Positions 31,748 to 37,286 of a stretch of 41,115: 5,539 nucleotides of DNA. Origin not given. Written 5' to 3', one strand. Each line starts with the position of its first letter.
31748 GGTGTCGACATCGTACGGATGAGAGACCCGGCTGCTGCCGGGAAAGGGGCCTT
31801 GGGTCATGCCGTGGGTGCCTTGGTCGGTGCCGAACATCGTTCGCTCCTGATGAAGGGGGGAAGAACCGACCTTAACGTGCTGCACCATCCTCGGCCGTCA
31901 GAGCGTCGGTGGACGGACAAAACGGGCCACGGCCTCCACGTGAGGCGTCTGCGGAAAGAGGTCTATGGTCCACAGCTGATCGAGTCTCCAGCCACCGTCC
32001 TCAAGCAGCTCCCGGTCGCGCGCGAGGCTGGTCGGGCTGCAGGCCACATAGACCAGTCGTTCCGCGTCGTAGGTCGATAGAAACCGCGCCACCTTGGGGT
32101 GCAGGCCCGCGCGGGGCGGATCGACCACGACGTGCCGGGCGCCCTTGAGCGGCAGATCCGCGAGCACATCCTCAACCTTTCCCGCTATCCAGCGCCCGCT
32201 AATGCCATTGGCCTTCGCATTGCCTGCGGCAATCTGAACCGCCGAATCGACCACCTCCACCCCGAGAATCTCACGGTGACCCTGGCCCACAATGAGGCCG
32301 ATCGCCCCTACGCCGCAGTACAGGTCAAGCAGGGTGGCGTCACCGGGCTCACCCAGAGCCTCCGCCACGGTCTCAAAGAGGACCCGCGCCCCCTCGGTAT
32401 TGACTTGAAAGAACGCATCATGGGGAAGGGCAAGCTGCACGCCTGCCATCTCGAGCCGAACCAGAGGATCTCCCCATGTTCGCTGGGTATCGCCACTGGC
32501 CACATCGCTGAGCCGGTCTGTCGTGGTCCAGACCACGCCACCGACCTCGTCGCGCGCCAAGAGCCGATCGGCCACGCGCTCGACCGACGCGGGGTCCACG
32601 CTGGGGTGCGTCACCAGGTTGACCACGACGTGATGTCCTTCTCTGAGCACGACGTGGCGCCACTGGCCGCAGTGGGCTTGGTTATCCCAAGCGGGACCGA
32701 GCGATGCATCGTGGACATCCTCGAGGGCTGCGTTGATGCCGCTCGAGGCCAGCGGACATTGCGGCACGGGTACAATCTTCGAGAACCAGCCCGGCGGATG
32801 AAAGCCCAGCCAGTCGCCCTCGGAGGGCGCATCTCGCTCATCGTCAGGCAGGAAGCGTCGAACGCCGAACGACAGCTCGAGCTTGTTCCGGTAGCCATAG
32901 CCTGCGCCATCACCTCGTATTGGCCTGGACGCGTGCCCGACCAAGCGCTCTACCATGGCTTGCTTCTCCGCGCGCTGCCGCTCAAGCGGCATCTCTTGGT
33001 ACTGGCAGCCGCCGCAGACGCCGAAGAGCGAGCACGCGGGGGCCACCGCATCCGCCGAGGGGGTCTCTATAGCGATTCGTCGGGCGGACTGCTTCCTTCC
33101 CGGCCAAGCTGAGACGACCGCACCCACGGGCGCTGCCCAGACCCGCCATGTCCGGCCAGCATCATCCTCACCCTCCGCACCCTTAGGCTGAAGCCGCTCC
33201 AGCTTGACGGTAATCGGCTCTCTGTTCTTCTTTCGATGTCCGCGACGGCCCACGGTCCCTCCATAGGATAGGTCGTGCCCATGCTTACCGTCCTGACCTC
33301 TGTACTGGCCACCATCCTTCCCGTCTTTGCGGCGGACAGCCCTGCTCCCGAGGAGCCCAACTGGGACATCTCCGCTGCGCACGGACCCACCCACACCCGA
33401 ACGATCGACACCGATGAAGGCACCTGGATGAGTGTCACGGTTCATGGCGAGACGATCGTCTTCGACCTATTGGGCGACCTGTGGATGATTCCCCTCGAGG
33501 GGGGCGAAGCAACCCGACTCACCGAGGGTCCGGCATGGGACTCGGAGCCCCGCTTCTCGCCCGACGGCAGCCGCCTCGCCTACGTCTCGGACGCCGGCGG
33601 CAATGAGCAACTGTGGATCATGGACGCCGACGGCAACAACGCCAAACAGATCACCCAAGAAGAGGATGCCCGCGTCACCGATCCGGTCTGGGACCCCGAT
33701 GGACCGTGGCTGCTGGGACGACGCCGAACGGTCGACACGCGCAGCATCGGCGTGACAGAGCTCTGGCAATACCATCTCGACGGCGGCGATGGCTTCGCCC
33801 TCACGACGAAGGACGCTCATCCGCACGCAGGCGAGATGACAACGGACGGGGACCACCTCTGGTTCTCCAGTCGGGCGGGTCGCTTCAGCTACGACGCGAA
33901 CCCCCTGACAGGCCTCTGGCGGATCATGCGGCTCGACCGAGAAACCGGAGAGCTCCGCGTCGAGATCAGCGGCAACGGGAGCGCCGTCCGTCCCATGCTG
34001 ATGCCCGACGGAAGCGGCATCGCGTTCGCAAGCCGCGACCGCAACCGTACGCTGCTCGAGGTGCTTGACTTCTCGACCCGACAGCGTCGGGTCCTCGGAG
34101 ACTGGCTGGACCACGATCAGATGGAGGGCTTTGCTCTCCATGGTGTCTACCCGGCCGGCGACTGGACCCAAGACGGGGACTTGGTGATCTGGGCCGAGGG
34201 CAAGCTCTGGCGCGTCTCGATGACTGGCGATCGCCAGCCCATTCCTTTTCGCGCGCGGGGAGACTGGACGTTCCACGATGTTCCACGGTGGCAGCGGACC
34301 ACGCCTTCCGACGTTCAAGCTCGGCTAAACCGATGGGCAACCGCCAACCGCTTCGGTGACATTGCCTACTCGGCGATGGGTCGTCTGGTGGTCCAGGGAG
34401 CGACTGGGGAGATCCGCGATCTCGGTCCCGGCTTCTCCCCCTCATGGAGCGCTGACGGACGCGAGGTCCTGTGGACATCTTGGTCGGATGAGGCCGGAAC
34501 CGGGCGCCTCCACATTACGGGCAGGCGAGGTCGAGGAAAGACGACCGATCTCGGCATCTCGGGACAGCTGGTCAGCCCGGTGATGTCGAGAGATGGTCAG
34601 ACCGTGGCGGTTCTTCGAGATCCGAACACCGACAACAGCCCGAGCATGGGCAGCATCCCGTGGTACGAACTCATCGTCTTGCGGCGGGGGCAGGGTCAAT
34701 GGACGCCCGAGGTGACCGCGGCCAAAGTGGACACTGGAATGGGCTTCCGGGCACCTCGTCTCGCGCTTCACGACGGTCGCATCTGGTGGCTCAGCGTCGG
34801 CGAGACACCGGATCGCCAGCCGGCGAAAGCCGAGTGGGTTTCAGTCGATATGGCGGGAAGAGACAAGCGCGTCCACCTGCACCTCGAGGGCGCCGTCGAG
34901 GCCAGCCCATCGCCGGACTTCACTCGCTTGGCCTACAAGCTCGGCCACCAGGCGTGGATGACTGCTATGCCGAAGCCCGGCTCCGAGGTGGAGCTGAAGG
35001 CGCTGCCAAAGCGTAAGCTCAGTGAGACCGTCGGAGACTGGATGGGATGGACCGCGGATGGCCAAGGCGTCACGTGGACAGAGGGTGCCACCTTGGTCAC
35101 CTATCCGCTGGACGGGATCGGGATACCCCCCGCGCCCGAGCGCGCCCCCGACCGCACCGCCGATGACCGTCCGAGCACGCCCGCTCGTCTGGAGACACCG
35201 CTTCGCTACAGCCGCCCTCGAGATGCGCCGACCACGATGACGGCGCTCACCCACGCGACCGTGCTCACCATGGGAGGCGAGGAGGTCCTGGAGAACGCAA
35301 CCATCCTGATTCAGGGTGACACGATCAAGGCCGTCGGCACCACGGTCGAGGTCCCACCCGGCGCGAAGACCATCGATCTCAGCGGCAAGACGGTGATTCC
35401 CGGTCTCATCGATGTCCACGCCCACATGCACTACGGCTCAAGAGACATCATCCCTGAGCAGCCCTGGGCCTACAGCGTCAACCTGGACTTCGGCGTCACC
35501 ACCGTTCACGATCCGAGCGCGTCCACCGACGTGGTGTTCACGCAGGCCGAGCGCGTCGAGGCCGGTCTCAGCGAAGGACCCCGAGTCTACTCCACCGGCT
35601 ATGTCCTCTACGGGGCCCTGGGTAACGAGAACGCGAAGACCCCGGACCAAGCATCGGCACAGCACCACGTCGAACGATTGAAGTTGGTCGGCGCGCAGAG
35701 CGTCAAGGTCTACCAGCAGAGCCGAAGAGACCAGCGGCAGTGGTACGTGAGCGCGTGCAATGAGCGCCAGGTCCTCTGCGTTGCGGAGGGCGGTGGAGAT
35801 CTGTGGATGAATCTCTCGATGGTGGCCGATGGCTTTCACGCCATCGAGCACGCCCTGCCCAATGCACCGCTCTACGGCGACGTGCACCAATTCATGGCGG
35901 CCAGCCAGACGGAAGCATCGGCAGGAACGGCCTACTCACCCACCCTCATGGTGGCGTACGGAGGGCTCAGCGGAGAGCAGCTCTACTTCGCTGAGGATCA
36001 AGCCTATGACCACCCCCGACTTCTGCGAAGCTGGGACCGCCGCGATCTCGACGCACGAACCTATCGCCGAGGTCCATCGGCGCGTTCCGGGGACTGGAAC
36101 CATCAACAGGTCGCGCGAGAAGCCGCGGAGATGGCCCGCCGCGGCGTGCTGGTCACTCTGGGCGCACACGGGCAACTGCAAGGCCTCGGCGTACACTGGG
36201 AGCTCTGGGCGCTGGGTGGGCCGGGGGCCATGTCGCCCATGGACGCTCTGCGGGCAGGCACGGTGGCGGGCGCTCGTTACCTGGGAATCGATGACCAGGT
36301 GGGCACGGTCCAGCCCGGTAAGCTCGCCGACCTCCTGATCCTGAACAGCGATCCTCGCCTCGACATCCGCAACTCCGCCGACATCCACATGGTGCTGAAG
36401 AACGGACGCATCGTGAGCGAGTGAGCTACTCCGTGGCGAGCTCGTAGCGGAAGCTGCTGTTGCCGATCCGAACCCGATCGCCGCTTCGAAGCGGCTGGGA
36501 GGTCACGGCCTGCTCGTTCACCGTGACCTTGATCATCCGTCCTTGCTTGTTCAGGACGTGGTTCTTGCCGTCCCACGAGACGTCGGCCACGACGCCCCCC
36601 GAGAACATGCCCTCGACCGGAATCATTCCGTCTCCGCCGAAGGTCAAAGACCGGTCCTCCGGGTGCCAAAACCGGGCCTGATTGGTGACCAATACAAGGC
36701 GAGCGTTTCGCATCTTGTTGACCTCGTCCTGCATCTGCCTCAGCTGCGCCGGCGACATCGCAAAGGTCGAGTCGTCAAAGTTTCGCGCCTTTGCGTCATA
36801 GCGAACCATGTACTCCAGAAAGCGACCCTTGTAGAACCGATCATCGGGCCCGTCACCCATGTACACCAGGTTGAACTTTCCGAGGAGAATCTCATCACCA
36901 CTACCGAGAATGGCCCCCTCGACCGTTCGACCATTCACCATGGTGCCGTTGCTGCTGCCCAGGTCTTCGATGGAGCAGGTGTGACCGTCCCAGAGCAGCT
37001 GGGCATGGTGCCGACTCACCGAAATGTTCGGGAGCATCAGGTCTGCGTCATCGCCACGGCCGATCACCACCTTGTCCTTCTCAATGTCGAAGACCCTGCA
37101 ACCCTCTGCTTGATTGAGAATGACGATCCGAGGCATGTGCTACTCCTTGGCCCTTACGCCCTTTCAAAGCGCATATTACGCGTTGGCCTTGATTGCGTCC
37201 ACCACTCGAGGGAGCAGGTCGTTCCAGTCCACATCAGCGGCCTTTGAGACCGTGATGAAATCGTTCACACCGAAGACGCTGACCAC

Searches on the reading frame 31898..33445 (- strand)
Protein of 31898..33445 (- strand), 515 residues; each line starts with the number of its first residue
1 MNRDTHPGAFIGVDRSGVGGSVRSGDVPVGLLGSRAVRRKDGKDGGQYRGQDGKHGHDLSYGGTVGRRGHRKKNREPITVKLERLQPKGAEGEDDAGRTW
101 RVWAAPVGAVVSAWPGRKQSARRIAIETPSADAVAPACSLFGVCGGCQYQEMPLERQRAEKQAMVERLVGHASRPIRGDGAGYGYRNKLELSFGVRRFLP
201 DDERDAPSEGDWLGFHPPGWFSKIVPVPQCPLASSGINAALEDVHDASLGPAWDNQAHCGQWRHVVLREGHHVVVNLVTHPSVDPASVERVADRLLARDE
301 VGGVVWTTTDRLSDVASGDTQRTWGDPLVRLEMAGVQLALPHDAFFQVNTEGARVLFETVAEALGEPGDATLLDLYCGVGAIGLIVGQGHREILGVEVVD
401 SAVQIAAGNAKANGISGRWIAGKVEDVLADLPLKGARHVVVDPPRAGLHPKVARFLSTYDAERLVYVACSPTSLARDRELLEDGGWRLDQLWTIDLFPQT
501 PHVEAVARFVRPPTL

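Call 29: search_protein_families(library=pfam, proteins=[window:31898-33445:-], max_evalue=0.001)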
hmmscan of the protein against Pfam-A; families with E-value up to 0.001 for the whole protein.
window:31898-33445:- (515 aa): 2 families
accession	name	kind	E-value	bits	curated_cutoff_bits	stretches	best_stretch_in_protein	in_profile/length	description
PF05958.17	tRNA_U5-meth_tr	-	2.3e-18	66.8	23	1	341-505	175-350/357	tRNA (Uracil-5-)-methyltransferase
PF05175.20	MTS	-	3.6e-07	30.4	23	1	352-444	19-107/170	Methyltransferase small domain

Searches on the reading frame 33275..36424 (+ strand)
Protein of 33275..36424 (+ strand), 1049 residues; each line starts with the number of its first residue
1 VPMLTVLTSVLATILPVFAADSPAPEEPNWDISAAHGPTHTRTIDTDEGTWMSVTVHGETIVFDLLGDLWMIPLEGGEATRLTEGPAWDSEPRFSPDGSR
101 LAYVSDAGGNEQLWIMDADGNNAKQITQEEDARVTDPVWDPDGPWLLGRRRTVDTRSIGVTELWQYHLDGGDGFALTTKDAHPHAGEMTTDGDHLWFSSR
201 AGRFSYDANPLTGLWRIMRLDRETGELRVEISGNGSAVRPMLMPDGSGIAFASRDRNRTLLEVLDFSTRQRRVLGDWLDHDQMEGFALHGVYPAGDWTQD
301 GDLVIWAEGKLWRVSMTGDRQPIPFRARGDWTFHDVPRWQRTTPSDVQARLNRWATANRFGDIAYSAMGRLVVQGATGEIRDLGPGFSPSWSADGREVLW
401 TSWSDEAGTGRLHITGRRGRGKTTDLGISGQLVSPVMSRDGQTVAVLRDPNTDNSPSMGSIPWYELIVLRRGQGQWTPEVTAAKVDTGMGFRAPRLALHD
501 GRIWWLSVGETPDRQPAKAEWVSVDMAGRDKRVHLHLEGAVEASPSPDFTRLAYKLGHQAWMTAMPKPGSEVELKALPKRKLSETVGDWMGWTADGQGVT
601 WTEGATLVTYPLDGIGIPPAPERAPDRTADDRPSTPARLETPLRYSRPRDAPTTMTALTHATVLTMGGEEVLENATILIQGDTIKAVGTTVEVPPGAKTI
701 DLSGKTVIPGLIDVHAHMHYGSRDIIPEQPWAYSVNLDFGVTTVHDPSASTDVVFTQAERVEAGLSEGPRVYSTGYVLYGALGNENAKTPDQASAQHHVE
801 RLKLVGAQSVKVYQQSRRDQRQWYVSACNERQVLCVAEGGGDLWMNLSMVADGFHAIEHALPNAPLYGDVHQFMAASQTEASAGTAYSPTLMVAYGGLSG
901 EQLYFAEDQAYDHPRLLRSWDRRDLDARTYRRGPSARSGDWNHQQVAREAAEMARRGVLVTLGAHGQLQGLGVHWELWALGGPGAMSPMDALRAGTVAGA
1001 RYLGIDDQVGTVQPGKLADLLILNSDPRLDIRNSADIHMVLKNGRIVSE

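Call 29: search_protein_families(library=pfam, proteins=[window:33275-36424:+], max_evalue=0.001)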
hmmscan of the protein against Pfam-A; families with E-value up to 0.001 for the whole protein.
window:33275-36424:+ (1049 aa): 5 families
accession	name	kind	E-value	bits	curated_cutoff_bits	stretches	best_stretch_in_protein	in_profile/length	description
PF07676.18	PD40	-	2.2e-16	59.8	20.9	1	80-115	2-38/38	WD40-like Beta Propeller Repeat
PF01979.26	Amidohydro_1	-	1.5e-15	57.7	25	1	982-1047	277-345/345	Amidohydrolase family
PF07969.17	Amidohydro_3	-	4.6e-14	53.2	29.7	2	985-1047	406-471/472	Amidohydrolase family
PF22643.2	NagA_N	-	1.4e-06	28.8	27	1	655-706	1-50/51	NagA composite domain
PF00930.27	DPPIV_N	-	0.00043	19.6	22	0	66-133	22-85/354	Dipeptidyl peptidase IV (DPP IV) N-terminal region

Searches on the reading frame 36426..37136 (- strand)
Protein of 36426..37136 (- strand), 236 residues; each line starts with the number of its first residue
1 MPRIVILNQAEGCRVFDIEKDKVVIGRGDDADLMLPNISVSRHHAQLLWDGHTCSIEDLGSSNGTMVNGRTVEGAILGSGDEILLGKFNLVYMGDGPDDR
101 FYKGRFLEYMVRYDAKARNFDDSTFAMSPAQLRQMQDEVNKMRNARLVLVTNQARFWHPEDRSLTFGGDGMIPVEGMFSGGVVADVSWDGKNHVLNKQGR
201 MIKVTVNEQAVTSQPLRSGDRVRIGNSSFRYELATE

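Call 29: search_protein_families(library=pfam, proteins=[window:36426-37136:-], max_evalue=0.001)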
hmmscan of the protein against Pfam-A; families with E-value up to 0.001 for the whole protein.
window:36426-37136:- (236 aa): 2 families
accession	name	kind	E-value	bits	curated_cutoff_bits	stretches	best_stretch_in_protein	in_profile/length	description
PF00498.31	FHA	-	1.9e-23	83.1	20.7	1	23-86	1-67/67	FHA domain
PF16697.10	Yop-YscD_cpl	-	2.5e-17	63.4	33.2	1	14-90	10-88/94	Inner membrane component of T3SS, cytoplasmic domain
